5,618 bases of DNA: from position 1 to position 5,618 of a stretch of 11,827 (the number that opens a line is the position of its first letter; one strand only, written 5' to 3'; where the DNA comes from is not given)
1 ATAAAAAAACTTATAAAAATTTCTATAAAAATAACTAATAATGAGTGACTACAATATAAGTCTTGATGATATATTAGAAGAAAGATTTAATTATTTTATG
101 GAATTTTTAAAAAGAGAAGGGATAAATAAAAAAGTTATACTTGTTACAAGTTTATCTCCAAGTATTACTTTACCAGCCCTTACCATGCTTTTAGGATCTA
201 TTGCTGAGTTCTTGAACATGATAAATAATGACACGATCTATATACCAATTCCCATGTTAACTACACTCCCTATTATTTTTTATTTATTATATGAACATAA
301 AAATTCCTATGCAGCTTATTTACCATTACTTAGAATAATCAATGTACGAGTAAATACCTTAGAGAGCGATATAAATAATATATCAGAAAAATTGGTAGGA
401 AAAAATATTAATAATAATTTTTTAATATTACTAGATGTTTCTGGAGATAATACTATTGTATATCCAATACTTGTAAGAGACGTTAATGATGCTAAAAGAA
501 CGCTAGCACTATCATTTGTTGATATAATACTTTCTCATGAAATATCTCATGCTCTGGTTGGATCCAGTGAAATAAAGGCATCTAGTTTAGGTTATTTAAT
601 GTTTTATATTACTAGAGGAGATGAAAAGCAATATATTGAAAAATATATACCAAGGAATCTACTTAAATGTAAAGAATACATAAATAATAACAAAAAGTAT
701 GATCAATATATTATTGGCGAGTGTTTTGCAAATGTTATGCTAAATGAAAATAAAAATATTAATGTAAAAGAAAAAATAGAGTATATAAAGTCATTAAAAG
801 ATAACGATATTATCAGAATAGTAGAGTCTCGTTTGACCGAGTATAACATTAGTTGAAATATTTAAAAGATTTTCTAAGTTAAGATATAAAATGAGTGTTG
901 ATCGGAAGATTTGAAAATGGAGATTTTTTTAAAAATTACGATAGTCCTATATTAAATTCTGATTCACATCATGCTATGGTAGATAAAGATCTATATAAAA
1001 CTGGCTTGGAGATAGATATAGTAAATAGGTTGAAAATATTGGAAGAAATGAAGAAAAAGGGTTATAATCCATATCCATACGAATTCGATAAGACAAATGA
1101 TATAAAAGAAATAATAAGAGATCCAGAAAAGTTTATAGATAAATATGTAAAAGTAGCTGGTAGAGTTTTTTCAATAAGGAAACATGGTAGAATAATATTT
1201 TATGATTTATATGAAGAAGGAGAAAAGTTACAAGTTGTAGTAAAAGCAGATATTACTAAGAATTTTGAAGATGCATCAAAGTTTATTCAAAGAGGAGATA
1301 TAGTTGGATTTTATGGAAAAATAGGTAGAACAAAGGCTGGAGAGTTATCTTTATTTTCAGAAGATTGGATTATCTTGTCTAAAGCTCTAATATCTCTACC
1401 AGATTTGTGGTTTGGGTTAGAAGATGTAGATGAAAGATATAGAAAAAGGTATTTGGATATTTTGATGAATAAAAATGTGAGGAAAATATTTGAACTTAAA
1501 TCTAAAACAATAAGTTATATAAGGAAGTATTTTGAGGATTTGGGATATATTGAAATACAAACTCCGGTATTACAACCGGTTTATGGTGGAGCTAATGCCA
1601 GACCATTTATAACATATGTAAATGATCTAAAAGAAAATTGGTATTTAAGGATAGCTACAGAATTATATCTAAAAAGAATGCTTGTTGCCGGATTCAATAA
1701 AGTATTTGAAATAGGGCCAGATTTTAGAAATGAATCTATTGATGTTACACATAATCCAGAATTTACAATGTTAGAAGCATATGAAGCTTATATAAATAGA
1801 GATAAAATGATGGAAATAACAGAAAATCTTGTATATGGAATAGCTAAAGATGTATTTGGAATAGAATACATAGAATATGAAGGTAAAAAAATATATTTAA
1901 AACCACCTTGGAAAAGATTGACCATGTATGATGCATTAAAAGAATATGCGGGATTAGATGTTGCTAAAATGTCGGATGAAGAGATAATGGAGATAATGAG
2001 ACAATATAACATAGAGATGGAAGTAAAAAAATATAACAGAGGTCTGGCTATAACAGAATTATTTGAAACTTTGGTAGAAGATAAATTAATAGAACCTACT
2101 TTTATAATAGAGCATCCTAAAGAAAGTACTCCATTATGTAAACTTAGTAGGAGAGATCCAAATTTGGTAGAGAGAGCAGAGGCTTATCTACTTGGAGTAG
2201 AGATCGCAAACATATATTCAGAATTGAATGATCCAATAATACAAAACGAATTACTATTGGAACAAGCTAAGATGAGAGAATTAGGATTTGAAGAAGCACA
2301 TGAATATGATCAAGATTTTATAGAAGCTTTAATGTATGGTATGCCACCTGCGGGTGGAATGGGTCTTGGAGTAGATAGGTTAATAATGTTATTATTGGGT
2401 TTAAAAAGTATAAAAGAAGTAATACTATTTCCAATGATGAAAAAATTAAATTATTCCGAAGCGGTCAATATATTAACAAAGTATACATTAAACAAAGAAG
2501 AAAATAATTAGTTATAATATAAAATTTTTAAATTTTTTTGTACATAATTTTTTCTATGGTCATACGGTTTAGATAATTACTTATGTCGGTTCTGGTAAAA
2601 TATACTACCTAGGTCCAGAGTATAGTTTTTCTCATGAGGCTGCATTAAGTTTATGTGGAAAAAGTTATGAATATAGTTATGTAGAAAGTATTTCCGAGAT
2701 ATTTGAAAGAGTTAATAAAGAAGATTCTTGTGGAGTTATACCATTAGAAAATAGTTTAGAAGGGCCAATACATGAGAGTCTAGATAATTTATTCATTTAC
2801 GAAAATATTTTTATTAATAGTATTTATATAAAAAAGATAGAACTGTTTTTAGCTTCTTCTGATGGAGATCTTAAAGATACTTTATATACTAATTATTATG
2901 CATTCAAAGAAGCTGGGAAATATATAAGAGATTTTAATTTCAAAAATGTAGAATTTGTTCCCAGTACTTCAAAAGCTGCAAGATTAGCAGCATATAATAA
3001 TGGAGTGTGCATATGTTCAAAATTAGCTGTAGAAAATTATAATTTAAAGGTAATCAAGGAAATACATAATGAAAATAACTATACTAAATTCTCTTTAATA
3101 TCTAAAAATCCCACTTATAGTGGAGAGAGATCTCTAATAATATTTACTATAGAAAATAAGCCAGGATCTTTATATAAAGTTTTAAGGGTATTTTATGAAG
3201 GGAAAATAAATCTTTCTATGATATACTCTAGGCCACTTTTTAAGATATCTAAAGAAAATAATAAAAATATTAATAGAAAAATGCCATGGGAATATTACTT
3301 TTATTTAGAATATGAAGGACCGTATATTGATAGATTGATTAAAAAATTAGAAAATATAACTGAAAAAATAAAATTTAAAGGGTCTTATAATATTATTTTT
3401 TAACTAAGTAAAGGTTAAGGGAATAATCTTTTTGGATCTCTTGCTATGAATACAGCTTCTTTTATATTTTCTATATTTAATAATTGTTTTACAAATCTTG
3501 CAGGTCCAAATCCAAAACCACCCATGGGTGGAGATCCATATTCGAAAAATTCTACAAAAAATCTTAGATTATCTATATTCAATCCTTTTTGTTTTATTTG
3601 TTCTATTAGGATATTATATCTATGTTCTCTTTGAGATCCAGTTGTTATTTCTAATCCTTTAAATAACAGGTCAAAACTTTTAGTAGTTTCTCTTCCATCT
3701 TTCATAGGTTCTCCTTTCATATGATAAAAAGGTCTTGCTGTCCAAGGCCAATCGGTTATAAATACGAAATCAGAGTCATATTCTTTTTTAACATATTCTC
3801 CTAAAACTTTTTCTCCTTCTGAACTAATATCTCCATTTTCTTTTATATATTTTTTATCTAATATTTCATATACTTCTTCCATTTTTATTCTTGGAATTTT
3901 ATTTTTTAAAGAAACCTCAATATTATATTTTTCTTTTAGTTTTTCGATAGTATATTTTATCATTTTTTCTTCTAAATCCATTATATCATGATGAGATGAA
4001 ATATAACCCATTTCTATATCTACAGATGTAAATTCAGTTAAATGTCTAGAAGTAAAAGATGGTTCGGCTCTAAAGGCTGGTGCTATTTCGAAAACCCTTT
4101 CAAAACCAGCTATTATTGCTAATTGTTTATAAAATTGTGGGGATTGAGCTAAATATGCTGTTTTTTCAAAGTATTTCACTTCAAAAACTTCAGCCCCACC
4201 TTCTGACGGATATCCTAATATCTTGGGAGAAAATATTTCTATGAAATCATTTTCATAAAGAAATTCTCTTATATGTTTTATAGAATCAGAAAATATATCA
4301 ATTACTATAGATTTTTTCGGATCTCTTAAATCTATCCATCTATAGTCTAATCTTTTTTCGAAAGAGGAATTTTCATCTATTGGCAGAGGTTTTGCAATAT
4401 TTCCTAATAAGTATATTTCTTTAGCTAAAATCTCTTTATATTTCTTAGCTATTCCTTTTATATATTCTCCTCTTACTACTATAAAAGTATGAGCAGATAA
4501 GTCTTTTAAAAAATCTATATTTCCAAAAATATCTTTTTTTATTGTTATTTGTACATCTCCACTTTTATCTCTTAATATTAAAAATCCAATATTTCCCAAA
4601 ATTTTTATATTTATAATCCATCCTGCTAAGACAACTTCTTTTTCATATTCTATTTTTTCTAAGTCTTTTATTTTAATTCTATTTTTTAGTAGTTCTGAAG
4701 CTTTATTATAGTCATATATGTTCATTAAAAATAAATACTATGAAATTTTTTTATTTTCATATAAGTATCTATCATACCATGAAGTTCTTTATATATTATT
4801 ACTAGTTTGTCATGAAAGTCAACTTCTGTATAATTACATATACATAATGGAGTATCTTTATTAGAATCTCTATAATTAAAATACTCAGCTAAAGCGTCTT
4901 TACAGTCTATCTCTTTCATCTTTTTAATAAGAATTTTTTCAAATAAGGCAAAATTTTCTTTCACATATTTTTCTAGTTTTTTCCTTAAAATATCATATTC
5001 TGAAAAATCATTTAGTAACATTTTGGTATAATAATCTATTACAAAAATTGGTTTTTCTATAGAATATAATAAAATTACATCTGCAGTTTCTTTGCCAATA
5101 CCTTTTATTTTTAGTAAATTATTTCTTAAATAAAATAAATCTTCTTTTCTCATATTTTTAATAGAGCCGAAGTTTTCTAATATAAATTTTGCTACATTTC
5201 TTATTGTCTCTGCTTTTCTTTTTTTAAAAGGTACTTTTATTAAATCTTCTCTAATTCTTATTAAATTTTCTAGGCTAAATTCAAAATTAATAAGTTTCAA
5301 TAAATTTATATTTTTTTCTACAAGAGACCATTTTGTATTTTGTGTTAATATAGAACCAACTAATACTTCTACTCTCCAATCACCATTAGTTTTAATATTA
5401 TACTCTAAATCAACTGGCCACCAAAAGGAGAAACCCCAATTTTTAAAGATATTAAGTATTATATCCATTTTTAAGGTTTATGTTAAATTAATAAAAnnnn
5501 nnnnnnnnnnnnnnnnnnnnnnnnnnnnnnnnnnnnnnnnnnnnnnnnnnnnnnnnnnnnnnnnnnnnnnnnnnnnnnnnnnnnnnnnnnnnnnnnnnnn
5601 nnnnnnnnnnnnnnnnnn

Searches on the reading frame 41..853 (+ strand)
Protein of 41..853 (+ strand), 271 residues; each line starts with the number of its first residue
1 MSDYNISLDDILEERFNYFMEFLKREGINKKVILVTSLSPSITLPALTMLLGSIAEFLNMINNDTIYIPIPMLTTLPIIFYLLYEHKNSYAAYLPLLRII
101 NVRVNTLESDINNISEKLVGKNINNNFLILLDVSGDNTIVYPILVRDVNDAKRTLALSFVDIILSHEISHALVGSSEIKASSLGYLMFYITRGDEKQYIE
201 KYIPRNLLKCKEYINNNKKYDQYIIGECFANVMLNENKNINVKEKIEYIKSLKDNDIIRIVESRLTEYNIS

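Call 42: search_protein_families(library=pfam, proteins=[window:41-853:+])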
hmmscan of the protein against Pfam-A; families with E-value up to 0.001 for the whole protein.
window:41-853:+ (271 aa): 0 families
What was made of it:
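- Tried and rejected: The antisense ORF 10079-10330 has no family (call 42).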

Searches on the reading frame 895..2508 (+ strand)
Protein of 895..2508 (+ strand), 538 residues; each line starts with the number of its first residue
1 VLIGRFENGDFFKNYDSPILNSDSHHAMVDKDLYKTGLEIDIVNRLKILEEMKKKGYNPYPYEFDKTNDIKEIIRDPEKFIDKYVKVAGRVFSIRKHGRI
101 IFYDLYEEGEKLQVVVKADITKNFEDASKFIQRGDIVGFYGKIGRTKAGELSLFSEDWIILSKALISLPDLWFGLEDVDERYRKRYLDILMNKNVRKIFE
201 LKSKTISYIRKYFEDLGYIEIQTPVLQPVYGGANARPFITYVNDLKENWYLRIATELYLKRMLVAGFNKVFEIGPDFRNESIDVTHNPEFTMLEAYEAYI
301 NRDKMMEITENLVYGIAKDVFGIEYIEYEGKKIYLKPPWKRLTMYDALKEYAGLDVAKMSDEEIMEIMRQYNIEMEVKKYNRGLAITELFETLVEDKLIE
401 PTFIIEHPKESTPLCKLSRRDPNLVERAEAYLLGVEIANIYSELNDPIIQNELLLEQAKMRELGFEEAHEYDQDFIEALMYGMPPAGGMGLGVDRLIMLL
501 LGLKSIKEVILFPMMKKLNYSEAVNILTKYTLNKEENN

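Call 42: search_protein_families(library=pfam, proteins=[window:895-2508:+])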
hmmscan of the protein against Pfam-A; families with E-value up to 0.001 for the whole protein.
window:895-2508:+ (538 aa): 3 families
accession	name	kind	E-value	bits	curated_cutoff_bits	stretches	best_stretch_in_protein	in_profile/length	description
PF00152.25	tRNA-synt_2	-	3.6e-86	289.5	25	1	178-515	2-307/308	tRNA synthetases class II (D, K and N)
PF01336.31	tRNA_anti-codon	-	4.5e-14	52.6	27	1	85-161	1-75/75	OB-fold nucleic acid binding domain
PF01409.25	tRNA-synt_2d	-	2.6e-06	27.5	19.8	0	268-328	103-162/246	tRNA synthetases class II core domain (F)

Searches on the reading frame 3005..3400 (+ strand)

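Call 42: search_protein_families(library=pfam, proteins=[window:3005-3400:+])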
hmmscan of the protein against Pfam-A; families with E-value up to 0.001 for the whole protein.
window:3005-3400:+ (132 aa): 2 families
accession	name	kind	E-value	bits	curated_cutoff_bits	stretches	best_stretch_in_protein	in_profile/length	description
PF00800.23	PDT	-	0.00018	21.8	25.2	1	2-36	144-180/181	Prephenate dehydratase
PF01842.31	ACT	-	0.00024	21.3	27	1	44-77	2-35/66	ACT domain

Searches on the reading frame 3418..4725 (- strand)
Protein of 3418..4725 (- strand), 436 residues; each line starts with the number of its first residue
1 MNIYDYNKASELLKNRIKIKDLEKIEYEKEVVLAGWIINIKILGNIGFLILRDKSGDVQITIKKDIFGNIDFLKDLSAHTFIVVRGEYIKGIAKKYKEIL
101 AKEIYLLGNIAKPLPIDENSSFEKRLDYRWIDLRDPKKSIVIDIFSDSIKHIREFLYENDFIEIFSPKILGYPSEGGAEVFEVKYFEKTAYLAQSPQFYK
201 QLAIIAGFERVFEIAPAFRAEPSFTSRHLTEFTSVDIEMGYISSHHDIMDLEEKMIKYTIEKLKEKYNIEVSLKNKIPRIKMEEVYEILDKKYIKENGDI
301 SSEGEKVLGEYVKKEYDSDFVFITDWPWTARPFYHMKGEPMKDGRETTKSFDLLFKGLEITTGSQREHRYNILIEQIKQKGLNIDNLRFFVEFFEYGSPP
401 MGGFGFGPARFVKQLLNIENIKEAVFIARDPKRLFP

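Call 42: search_protein_families(library=pfam, proteins=[window:3418-4725:-])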
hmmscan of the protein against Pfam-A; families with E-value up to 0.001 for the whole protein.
window:3418-4725:- (436 aa): 2 families
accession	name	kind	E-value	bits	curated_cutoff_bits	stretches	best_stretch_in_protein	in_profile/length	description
PF00152.25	tRNA-synt_2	-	3e-84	283.1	25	1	123-426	3-303/308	tRNA synthetases class II (D, K and N)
PF01336.31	tRNA_anti-codon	-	1.3e-09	38.3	27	1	31-107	1-75/75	OB-fold nucleic acid binding domain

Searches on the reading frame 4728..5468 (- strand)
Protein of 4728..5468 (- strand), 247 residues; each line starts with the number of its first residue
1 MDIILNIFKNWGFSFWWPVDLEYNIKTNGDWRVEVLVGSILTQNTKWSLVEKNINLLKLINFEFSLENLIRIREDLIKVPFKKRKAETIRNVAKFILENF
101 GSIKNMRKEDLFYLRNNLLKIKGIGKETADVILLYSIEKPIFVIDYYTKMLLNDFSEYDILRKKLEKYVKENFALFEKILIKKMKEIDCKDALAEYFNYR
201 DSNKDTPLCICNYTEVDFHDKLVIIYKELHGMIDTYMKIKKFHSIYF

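Call 42: search_protein_families(library=pfam, proteins=[window:4728-5468:-])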
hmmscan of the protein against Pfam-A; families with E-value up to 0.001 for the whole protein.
window:4728-5468:- (247 aa): 3 families
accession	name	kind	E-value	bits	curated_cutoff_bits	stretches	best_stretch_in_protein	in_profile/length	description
PF00730.31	HhH-GPD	-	0.00015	22.5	26.2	1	37-168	1-101/108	HhH-GPD superfamily base excision DNA repair protein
PF00633.29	HHH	-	0.00042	20.5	24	0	118-135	13-30/30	Helix-hairpin-helix motif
PF22175.2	Ogg-HhH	-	0.00097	19.2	27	0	37-187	25-171/173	8-oxoguanine DNA glycosylase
